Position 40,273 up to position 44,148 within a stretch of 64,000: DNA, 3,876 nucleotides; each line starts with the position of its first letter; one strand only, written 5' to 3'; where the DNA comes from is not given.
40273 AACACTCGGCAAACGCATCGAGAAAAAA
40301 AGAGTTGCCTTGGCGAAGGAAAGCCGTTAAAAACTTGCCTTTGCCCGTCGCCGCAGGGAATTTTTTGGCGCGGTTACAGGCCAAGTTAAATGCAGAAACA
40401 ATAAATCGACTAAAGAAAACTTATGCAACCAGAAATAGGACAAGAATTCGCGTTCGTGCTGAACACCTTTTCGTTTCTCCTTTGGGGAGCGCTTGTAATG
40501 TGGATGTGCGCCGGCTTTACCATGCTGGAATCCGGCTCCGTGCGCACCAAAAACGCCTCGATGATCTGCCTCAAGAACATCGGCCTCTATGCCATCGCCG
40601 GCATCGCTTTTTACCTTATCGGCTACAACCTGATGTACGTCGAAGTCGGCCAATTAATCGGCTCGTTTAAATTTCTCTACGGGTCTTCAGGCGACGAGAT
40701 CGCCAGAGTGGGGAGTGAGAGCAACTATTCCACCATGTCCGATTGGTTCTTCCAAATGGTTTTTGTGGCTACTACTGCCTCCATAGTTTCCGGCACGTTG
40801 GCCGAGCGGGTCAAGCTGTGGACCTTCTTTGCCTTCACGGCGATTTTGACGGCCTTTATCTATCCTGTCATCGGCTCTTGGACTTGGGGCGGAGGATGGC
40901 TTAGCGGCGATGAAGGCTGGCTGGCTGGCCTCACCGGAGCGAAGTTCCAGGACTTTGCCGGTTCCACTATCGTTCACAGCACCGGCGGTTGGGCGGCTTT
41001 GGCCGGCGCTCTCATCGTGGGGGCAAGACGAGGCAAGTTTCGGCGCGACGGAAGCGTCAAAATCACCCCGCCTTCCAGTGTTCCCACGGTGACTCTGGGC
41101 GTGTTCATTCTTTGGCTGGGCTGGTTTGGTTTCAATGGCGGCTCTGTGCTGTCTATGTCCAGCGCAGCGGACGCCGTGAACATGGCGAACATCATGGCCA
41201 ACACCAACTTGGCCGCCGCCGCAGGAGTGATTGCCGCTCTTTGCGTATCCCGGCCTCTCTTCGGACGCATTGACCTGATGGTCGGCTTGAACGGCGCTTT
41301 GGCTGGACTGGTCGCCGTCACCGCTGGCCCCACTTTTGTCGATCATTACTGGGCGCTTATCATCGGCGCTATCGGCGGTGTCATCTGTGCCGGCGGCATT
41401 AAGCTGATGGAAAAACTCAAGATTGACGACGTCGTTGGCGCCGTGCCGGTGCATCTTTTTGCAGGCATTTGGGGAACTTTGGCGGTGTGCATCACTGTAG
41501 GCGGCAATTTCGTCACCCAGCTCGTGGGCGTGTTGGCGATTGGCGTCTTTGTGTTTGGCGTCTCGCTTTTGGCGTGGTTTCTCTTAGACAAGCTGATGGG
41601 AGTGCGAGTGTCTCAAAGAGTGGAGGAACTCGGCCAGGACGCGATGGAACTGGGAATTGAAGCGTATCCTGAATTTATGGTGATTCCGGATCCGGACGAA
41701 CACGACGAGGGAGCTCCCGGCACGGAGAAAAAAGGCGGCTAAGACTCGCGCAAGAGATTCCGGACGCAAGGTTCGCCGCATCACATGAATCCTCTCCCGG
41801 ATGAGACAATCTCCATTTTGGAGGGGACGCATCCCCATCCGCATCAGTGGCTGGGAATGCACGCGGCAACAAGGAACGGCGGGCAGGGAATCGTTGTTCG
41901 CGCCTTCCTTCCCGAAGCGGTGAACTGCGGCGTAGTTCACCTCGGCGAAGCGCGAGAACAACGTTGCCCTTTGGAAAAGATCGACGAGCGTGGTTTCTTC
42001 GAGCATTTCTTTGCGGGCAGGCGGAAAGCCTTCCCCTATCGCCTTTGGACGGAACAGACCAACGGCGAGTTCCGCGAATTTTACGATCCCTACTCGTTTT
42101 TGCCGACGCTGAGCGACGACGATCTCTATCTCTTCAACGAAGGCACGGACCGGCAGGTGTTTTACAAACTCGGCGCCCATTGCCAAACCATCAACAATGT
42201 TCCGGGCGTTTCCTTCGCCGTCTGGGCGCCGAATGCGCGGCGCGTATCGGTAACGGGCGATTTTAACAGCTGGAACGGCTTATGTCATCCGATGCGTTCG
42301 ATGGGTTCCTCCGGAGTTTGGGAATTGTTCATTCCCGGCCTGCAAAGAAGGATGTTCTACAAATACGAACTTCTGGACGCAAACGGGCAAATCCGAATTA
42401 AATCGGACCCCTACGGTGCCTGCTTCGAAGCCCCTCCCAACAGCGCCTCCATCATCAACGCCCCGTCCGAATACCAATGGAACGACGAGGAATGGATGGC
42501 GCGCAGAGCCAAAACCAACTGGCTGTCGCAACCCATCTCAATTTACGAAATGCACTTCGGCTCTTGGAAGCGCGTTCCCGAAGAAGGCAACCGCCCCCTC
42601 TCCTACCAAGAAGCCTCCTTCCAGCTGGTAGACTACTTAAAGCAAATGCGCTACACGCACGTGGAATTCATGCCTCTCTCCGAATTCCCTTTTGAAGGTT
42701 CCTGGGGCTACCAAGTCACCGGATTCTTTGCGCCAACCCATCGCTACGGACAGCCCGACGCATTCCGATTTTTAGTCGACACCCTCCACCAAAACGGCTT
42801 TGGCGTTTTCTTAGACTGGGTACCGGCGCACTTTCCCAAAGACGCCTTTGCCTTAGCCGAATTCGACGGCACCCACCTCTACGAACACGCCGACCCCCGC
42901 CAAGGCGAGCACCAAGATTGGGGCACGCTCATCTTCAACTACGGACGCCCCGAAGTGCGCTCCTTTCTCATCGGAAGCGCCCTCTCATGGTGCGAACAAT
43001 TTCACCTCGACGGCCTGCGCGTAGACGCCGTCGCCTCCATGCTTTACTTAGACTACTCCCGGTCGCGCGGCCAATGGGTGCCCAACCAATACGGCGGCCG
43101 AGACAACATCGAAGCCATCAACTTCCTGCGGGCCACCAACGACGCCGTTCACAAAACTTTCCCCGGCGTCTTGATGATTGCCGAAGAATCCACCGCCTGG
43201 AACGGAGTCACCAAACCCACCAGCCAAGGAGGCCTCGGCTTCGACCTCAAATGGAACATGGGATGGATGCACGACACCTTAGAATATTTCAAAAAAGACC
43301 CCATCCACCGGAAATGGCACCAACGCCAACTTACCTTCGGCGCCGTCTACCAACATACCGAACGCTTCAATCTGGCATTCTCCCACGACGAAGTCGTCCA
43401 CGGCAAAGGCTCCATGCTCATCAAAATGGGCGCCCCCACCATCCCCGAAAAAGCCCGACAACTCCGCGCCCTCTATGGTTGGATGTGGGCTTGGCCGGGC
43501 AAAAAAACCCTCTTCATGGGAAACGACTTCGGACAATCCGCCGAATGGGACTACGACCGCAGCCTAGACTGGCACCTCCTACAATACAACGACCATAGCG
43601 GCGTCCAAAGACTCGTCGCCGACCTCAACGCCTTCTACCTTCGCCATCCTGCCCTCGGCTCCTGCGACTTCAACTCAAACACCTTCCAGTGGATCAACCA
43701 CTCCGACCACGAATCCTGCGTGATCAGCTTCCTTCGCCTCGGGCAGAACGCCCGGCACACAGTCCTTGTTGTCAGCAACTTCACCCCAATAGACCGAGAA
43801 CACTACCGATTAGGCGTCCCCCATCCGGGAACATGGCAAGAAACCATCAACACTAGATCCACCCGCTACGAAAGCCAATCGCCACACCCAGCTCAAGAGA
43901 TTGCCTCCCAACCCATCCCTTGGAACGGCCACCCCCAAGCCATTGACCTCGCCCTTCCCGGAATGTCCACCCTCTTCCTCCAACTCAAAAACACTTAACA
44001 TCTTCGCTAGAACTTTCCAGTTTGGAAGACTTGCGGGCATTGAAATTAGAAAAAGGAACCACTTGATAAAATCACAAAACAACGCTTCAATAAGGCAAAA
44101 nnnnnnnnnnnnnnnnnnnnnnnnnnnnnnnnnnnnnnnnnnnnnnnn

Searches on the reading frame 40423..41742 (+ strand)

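Call 69: search_protein_families(library=pfam, proteins=[window:40423-41742:+], max_evalue=0.00001)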
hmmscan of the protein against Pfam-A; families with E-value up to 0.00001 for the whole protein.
window:40423-41742:+ (439 aa): 1 family
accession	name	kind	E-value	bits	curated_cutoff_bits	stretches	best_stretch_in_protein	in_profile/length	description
PF00909.26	Ammonium_transp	-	7.3e-97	325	23.2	1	18-415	3-399/399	Ammonium Transporter Family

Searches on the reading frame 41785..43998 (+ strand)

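Call 69: search_protein_families(library=pfam, proteins=[window:41785-43998:+], max_evalue=0.00001)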
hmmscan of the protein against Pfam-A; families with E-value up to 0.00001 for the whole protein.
window:41785-43998:+ (737 aa): 4 families
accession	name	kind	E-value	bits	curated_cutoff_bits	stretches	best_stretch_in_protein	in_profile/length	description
PF02922.24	CBM_48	-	3.4e-29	101.4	22.4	1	128-211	1-83/83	Carbohydrate-binding module 48 (Isoamylase N-terminal domain)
PF22019.2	GlgB_N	-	1.9e-24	86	27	1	10-103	7-94/94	alpha-1,4-glucan branching enzyme GlgB, N-terminal domain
PF02806.24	Alpha-amylase_C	-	5.1e-18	65.6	21.2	1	636-734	1-94/95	Alpha amylase, C-terminal all-beta domain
PF00128.31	Alpha-amylase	-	1.8e-13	51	22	1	282-354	25-96/446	Alpha amylase, catalytic domain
